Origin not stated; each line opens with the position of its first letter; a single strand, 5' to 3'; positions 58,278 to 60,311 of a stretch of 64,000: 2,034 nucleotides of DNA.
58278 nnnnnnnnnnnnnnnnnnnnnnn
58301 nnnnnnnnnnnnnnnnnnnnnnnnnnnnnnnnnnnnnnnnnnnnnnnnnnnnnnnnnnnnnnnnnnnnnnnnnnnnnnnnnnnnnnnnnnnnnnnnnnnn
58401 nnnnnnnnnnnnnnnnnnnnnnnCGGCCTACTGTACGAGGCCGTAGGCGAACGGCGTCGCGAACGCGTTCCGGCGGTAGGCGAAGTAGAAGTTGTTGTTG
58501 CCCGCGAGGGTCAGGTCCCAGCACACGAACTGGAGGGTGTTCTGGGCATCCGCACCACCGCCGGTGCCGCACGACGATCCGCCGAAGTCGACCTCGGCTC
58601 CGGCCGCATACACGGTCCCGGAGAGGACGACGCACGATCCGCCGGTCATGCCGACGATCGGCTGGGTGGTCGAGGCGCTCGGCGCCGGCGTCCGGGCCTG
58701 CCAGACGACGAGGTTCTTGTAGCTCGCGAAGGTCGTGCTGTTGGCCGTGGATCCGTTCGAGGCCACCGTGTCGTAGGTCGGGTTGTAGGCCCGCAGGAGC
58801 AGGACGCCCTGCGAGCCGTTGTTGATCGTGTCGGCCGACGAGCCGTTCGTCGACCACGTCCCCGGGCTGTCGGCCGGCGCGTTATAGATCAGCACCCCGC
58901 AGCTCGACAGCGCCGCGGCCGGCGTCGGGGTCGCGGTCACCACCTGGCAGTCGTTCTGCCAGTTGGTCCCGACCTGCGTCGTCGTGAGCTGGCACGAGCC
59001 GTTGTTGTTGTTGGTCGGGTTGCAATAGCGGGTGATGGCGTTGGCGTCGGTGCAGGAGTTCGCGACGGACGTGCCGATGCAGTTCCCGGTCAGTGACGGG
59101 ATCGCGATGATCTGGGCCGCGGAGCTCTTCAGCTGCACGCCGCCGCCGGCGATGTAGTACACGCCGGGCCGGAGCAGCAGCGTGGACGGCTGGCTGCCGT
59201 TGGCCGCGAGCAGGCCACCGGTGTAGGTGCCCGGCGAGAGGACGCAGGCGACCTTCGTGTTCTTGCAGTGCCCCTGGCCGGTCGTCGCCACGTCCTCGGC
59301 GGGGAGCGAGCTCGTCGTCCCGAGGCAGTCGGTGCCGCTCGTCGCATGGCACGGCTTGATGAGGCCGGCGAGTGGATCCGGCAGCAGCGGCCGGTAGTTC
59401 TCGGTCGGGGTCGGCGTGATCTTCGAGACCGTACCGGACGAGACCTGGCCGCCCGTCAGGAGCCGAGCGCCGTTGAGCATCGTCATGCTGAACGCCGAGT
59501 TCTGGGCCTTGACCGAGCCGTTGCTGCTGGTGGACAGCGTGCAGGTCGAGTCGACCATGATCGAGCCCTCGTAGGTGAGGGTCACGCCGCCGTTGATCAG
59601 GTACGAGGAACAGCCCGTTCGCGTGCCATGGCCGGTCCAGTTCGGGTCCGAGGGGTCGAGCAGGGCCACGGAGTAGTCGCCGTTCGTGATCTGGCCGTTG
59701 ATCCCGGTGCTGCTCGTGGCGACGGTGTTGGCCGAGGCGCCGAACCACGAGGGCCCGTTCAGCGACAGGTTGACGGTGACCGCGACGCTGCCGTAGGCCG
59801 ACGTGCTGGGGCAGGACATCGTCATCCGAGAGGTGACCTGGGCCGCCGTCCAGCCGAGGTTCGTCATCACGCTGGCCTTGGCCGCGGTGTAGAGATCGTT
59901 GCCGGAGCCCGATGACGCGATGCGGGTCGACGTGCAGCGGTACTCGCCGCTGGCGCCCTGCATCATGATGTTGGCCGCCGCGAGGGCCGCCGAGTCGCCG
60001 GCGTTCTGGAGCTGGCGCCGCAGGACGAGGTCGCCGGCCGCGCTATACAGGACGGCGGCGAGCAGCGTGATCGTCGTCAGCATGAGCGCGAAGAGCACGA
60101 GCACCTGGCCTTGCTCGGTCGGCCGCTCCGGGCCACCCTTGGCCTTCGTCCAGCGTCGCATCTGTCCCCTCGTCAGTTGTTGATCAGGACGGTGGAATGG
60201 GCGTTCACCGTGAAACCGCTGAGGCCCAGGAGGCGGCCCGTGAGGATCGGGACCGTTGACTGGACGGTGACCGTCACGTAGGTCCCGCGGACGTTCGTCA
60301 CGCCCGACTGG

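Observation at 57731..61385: Partial Tad-like pseudopilin locus without pilin, ATPase or platform genes; the TadG-like protein is unusually Cys-rich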

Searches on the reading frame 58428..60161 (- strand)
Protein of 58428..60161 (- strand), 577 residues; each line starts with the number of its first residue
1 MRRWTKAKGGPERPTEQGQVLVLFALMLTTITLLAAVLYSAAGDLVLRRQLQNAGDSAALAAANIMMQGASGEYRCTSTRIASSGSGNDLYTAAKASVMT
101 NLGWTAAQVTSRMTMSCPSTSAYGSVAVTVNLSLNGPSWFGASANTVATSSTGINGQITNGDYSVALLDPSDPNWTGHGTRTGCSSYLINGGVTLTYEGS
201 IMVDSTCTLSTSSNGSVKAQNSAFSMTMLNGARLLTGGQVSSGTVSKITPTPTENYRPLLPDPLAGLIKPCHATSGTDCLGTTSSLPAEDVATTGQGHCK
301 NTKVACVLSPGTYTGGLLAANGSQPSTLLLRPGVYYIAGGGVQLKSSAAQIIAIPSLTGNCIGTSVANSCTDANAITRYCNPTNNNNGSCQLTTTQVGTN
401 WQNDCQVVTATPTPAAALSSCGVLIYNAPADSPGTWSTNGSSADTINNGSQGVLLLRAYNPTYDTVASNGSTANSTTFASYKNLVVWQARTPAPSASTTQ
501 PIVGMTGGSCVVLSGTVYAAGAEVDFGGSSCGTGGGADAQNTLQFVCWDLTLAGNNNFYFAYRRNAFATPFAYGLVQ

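Call 3: search_protein_families(library=pfam, proteins=[window:58428-60161:-], max_evalue=0.1)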
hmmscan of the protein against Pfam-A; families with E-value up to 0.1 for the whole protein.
window:58428-60161:- (577 aa): 1 family
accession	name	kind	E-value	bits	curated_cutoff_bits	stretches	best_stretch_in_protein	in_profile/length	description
PF13400.11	Tad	-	0.00033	21.3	22.3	1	18-63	1-45/47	Putative Flp pilus-assembly TadE/G-like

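Call 7: find_encoding_contigs(protein=window:58428-60161:-, flank=10000, max_places=6)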
Protein window:58428-60161:- (577 aa): 4 contigs read that carry it; 3 places shown.
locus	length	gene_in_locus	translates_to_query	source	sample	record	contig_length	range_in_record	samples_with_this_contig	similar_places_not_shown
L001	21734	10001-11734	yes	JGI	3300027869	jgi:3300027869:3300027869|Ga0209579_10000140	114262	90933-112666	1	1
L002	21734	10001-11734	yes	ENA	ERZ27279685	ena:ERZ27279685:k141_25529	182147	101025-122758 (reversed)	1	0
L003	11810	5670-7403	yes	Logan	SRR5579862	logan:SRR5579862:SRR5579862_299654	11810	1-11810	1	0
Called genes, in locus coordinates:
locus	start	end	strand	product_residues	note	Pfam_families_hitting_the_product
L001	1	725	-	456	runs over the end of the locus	PF05762:VWA_CoxE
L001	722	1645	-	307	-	PF07726:AAA_3 (faint), PF07728:AAA_5, PF13401:AAA_22 (weak), PF00004:AAA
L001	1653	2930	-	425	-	PF00202:Aminotran_3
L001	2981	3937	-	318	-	-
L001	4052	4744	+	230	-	PF00072:Response_reg, PF00486:Trans_reg_C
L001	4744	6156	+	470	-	PF00672:HAMP, PF26769:HAMP_PhoQ (weak), PF00512:HisKA, PF02518:HATPase_c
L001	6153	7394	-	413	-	PF13432:TPR_16 (faint), PF01694:Rhomboid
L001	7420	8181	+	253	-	PF02586:SRAP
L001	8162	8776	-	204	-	-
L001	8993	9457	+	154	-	-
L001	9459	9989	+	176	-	PF07811:TadE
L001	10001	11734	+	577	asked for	-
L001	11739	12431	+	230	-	PF20660:DUF6812 (faint)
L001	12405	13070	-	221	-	-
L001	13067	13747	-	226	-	PF04542:Sigma70_r2, PF08281:Sigma70_r4_2, PF04545:Sigma70_r4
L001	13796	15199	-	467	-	PF00675:Peptidase_M16, PF05193:Peptidase_M16_C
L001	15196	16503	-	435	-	PF00675:Peptidase_M16, PF05193:Peptidase_M16_C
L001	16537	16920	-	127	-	-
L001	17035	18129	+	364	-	PF01022:HTH_5, PF12840:HTH_20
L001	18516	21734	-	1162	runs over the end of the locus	PF25596:CPSase_L_D1, PF02786:CPSase_L_D2, PF07478:Dala_Dala_lig_C (weak), PF02787:CPSase_L_D3, PF25596:CPSase_L_D1, PF02655:ATP-grasp_3 (weak), PF02786:CPSase_L_D2, PF02142:MGS, +2 more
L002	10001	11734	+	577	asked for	-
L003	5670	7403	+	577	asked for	-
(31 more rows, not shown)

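Call 8: find_homologous_proteins(query=window:58428-60161:-, max_evalue=0.001)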
Query window:58428-60161:- (577 aa): 163 proteins with E <= 0.001 among 8000 candidates; the best 120 are listed.
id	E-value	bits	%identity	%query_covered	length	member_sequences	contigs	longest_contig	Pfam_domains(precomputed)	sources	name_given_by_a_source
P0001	0.0e+0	1266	100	100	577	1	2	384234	-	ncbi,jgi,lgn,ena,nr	ncbi:MAG TPA: hypothetical protein VKR30_08075 [Candidatus Limnocylindrales bacterium]|nr:hypothetic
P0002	2.2e-278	943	75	99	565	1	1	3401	-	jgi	jgi:hypothetical protein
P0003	3.7e-268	909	73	99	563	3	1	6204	-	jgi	jgi:hypothetical protein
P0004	8.0e-266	901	74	99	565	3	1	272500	-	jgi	jgi:Putative Flp pilus-assembly TadE/G-like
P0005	2.7e-265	899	72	99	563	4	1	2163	PF13400.12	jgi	-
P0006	2.2e-263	893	72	99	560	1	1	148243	PF13400.12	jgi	-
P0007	2.1e-262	890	73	99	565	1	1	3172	-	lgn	-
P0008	3.2e-262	889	72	99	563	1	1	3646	PF13400.12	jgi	jgi:hypothetical protein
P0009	9.6e-262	888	71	99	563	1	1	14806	PF13400.12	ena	-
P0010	6.7e-256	868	71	99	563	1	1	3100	PF13400.12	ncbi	-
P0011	9.5e-253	858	71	99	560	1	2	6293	PF13400.12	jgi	jgi:Flp pilus assembly protein TadG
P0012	1.1e-249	848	70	99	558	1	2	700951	-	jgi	jgi:hypothetical protein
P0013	8.2e-249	845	69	99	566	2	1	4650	-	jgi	jgi:hypothetical protein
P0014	3.2e-248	843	69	99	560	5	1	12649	PF13400.12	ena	-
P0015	2.8e-247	840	69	99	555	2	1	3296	PF13400.12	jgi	jgi:hypothetical protein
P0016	2.6e-245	833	70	98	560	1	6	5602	PF13400.12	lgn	-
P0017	1.8e-242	824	70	99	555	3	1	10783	PF13400.12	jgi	jgi:hypothetical protein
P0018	8.5e-242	822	67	99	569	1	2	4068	PF13400.12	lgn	-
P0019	1.6e-234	798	68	99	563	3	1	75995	PF13400.12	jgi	jgi:hypothetical protein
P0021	7.8e-232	789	66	98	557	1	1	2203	PF13400.12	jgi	jgi:hypothetical protein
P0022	1.7e-230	785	66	98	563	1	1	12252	PF13400.12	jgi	-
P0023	1.0e-228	779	66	99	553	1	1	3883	PF13400.12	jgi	jgi:hypothetical protein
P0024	1.2e-227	775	66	98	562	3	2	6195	PF13400.12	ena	-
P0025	2.5e-223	761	63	98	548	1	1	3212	PF13400.12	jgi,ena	-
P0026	1.7e-221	755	64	97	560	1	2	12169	PF13400.12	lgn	-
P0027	1.1e-218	746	64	99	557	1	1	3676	PF13400.12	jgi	jgi:hypothetical protein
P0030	5.8e-198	677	59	98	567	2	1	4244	PF13400.12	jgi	-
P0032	5.7e-178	611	59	97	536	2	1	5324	PF13400.12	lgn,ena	-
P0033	1.8e-176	606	57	98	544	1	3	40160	PF13400.12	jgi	jgi:Flp pilus assembly protein TadG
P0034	2.0e-173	596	52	98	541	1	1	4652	PF13400.12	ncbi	-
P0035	9.3e-172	591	54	98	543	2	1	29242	PF13400.12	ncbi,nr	ncbi:MAG: hypothetical protein HY263_06370 [Chloroflexi bacterium]|nr:hypothetical protein [Chlorofl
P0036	2.5e-170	586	52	100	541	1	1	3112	PF13400.12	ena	-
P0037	9.2e-170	584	53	99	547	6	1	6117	PF13400.12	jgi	jgi:Flp pilus assembly protein TadG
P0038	1.1e-169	584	51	98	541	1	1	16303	PF13400.12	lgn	-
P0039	5.4e-169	582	51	98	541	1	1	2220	PF13400.12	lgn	-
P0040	2.2e-168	580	51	100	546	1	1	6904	PF13400.12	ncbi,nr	ncbi:MAG TPA: pilus assembly protein TadG-related protein [Candidatus Limnocylindrales bacterium]|nr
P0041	2.5e-168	579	54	97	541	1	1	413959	PF13400.12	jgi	jgi:hypothetical protein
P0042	3.5e-166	572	51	98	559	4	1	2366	PF13400.12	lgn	-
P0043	5.1e-166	572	53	98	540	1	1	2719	PF13400.12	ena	-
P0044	1.1e-165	571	50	99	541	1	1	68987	PF13400.12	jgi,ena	-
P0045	1.5e-164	567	52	98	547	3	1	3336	PF13400.12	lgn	-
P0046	4.8e-164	565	51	98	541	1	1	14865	PF13400.12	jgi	jgi:Flp pilus assembly protein TadG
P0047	6.2e-164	565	51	100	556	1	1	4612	PF13400.12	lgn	-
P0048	1.4e-163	564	51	97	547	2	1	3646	PF13400.12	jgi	-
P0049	2.1e-162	560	51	97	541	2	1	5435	PF13400.12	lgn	-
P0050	8.6e-162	558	50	100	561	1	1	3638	PF13400.12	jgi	jgi:hypothetical protein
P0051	6.6e-160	552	52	98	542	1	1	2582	PF13400.12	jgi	-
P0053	1.2e-158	547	50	98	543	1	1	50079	PF13400.12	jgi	jgi:Flp pilus assembly protein TadG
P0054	1.2e-158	547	49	98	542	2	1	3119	PF13400.12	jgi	jgi:hypothetical protein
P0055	1.1e-156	541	50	98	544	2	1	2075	PF13400.12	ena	-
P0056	4.3e-156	539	49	99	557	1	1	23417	PF13400.12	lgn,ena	-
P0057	2.7e-153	530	51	93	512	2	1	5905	PF13400.12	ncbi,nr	ncbi:MAG TPA: pilus assembly protein TadG-related protein [Candidatus Limnocylindria bacterium]|nr:p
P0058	2.7e-152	526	49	98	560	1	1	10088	PF13400.12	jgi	jgi:hypothetical protein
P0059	1.1e-151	524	48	97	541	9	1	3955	PF13400.12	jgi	jgi:Flp pilus assembly protein TadG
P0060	2.6e-151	523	51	98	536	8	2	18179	PF13400.12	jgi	jgi:Flp pilus assembly protein TadG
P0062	1.2e-148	514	48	98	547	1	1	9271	PF13400.12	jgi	jgi:hypothetical protein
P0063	4.5e-148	512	49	97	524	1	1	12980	PF13400.12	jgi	jgi:hypothetical protein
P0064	8.4e-147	508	49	97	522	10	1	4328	PF13400.12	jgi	jgi:Flp pilus assembly protein TadG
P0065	1.0e-146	508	48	97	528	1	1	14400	PF13400.12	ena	-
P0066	1.7e-146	507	48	97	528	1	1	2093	PF13400.12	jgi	jgi:hypothetical protein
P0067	1.8e-146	507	47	99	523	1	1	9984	PF13400.12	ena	-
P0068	2.5e-146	507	48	98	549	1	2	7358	PF13400.12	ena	-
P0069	4.5e-146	506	48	97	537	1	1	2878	PF13400.12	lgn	-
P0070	1.8e-145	504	48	98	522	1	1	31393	PF13400.12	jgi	jgi:Flp pilus assembly protein TadG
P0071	2.1e-145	504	50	100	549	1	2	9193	PF13400.12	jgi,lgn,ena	-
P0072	2.2e-145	504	49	97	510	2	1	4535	PF13400.12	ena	-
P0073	2.4e-145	503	50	97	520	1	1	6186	PF13400.12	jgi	jgi:hypothetical protein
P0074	7.2e-145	502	47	100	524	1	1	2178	PF13400.12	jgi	jgi:hypothetical protein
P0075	8.5e-145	502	48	98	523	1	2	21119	PF13400.12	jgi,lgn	jgi:Flp pilus assembly protein TadG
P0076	1.8e-144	501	48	98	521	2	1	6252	PF13400.12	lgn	-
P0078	3.2e-144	500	47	98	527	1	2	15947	PF13400.12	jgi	jgi:hypothetical protein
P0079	1.3e-143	498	48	98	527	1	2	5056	PF13400.12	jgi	jgi:hypothetical protein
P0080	1.7e-143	497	48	94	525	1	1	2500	PF13400.12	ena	-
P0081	2.2e-143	497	47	100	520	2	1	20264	PF13400.12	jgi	jgi:hypothetical protein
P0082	3.0e-143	497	48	99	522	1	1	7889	PF13400.12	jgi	jgi:Flp pilus assembly protein TadG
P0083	3.7e-143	496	48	99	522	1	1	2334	PF13400.12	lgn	-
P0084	1.0e-142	495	48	98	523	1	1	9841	PF13400.12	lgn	-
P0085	1.8e-142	494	47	98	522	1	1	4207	PF13400.12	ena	-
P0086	2.8e-142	493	46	99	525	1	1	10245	PF13400.12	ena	-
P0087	2.8e-142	493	47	100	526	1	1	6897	PF13400.12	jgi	jgi:Flp pilus assembly protein TadG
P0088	1.8e-141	491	47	98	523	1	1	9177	PF13400.12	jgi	jgi:Flp pilus assembly protein TadG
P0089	2.7e-141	490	47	98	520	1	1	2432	PF13400.12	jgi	jgi:hypothetical protein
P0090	3.8e-141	490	48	94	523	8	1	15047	PF13400.12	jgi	jgi:hypothetical protein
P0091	3.9e-141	490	47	94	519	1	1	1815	PF13400.12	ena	-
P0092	5.3e-141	489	47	99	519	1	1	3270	PF13400.12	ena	-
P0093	8.4e-141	488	48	98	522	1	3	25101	PF13400.12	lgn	-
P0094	1.4e-140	488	47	100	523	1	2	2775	PF13400.12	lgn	-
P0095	1.6e-140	488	47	98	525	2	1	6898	PF13400.12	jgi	jgi:hypothetical protein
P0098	4.2e-140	486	45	100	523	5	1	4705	PF13400.12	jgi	jgi:Putative Flp pilus-assembly TadE/G-like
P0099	4.7e-140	486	48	97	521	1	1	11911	PF13400.12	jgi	jgi:hypothetical protein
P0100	9.1e-140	485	47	100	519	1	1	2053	PF13400.12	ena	-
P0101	1.2e-139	485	47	98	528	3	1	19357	PF13400.12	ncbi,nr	ncbi:MAG TPA: pilus assembly protein TadG-related protein [Candidatus Deferrimicrobiaceae bacterium]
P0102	1.3e-139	485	47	99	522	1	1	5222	PF13400.12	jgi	jgi:hypothetical protein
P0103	1.4e-139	484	46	99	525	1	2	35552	PF13400.12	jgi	jgi:hypothetical protein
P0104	1.9e-139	484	47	97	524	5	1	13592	PF13400.12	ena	-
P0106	5.1e-139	483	46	100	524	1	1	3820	PF13400.12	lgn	-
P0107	2.9e-138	480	48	97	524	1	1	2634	PF13400.12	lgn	-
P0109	1.3e-137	478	48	98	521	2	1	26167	PF13400.12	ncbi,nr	ncbi:MAG: hypothetical protein FIA92_05200 [Chloroflexi bacterium]|nr:hypothetical protein [Chlorofl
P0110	2.5e-137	477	46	97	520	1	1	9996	PF13400.12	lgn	-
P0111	2.8e-137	477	45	98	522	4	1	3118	PF13400.12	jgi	jgi:hypothetical protein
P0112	8.6e-137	475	45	98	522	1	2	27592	PF13400.12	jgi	jgi:hypothetical protein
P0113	8.7e-137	475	45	100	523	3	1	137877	PF13400.12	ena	-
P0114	9.4e-137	475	47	98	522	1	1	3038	PF13400.12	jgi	jgi:Flp pilus assembly protein TadG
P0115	4.2e-136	473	45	99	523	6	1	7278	PF13400.12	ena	-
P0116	5.0e-136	473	45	98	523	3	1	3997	PF13400.12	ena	-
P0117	5.1e-136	473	45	98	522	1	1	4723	PF13400.12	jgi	jgi:hypothetical protein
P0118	5.7e-136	473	47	98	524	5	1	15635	PF13400.12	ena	-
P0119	6.1e-136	472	46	100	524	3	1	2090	PF13400.12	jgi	-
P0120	7.0e-136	472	46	98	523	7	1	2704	PF13400.12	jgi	jgi:hypothetical protein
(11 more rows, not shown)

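Call 11: find_encoding_contigs(protein=P0012, flank=10000, max_places=1)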
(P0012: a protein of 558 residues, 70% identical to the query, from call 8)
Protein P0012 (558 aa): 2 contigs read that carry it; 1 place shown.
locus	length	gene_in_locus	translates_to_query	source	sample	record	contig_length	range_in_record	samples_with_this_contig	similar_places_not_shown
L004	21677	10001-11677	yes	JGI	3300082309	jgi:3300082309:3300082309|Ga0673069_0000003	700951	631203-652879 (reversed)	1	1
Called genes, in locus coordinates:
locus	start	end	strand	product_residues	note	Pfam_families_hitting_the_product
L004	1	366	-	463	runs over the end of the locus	PF05762:VWA_CoxE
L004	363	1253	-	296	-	PF13401:AAA_22 (faint), PF00004:AAA, PF07726:AAA_3 (faint), PF07728:AAA_5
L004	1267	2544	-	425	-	PF00202:Aminotran_3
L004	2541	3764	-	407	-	-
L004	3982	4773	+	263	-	PF00072:Response_reg, PF00486:Trans_reg_C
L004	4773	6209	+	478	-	PF00672:HAMP, PF26769:HAMP_PhoQ (weak), PF00512:HisKA, PF02518:HATPase_c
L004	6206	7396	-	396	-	PF13432:TPR_16 (faint), PF01694:Rhomboid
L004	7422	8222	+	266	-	PF02586:SRAP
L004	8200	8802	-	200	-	-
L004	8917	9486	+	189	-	PF07811:TadE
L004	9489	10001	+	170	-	PF07811:TadE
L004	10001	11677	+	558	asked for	-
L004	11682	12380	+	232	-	PF20660:DUF6812 (faint)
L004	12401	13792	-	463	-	PF00675:Peptidase_M16, PF05193:Peptidase_M16_C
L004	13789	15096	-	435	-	PF00675:Peptidase_M16, PF05193:Peptidase_M16_C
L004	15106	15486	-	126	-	-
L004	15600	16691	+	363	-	PF01022:HTH_5, PF12840:HTH_20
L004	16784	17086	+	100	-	-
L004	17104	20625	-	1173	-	PF25596:CPSase_L_D1, PF02786:CPSase_L_D2, PF07478:Dala_Dala_lig_C (weak), PF02787:CPSase_L_D3, PF25596:CPSase_L_D1, PF02786:CPSase_L_D2, PF15632:ATPgrasp_Ter, PF02142:MGS, +3 more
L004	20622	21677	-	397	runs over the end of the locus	PF00988:CPSase_sm_chain, PF00117:GATase, PF07722:Peptidase_C26 (faint)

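Call 12: find_encoding_contigs(protein=P0041, flank=10000, max_places=1)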
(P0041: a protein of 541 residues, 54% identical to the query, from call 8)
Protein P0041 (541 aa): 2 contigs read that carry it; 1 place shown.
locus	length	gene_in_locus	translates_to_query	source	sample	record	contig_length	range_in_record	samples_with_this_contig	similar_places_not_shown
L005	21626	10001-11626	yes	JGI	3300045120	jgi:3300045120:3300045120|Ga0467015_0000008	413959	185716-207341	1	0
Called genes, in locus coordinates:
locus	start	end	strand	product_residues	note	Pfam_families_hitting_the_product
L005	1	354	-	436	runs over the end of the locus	PF03446:NAD_binding_2 (weak), PF03721:UDPG_MGDP_dh_N, PF00984:UDPG_MGDP_dh, PF03720:UDPG_MGDP_dh_C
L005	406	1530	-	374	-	PF04464:Glyphos_transf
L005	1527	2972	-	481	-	PF01128:IspD, PF12804:NTP_transf_3, PF01370:Epimerase (weak), PF13561:adh_short_C2, PF08659:KR, PF23441:SDR (weak), PF00106:adh_short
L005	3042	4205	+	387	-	PF04464:Glyphos_transf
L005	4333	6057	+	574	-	PF13623:SurA_N_2 (faint), PF13624:SurA_N_3, PF13145:Rotamase_2 (faint), PF13616:Rotamase_3, PF00639:Rotamase, PF13616:Rotamase_3, PF00639:Rotamase, PF13616:Rotamase_3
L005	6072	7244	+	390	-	PF01503:PRA-PH (faint), PF03819:MazG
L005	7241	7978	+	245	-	PF01138:RNase_PH, PF03725:RNase_PH_C (weak)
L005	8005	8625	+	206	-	PF01725:Ham1p_like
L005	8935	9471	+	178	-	PF07811:TadE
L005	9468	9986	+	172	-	PF07811:TadE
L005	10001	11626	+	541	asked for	PF13400:Tad (weak)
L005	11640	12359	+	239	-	PF20660:DUF6812 (faint)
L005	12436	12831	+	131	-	-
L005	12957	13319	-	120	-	PF07784:DUF1622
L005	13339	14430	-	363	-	PF07885:Ion_trans_2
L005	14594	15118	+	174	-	-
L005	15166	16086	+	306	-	PF00296:Bac_luciferase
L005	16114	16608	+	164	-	PF13404:HTH_AsnC-type, PF13412:HTH_24, PF01037:AsnC_trans_reg, PF22482:AsnC_trans_reg_3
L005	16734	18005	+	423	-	PF00990:GGDEF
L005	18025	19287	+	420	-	PF01053:Cys_Met_Meta_PP, PF06838:Met_gamma_lyase (faint), PF00155:Aminotran_1_2 (weak)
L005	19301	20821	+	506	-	PF05140:ResB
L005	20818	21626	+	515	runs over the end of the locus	PF00126:HTH_1 (weak), PF13556:HTH_30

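Call 13: find_encoding_contigs(protein=P0113, flank=10000, max_places=1)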
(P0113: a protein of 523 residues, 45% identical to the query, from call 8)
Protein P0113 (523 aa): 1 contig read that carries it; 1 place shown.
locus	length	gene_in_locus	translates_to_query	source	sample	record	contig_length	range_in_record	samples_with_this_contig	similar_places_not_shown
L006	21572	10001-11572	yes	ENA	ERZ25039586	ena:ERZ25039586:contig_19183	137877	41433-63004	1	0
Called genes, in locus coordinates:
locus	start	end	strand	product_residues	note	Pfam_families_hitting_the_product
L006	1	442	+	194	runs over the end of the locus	PF01156:IU_nuc_hydro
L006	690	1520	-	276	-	PF00970:FAD_binding_6, PF00175:NAD_binding_1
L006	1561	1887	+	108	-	-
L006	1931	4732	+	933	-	PF01326:PPDK_N, PF00391:PEP-utilizers, PF02896:PEP-utilizers_C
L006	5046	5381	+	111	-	-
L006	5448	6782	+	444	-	PF01266:DAO (faint), PF07992:Pyr_redox_2, PF13450:NAD_binding_8 (weak), PF13454:NAD_binding_9 (faint), PF00070:Pyr_redox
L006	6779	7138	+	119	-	PF14542:Acetyltransf_CG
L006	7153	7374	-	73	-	-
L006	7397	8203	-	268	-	PF00027:cNMP_binding, PF13545:HTH_Crp_2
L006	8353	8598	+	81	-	-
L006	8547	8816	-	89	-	-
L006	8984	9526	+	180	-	PF07811:TadE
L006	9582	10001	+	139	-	PF07811:TadE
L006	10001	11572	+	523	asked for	PF13400:Tad (weak)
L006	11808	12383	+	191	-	PF07811:TadE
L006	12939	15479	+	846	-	PF13400:Tad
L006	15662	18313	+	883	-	PF13400:Tad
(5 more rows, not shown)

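Call 15: search_protein_families(library=ncbifam, proteins=[window:58428-60161:-], max_evalue=0.1)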
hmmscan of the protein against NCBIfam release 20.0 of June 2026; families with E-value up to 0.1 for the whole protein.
window:58428-60161:- (577 aa): 1 family
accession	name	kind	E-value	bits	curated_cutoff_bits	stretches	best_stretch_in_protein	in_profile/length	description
TIGR03816.1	tadE_like_DECH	hypoth_equivalog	0.00058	20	50.95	1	16-80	1-63/109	Rv3654c family TadE-like protein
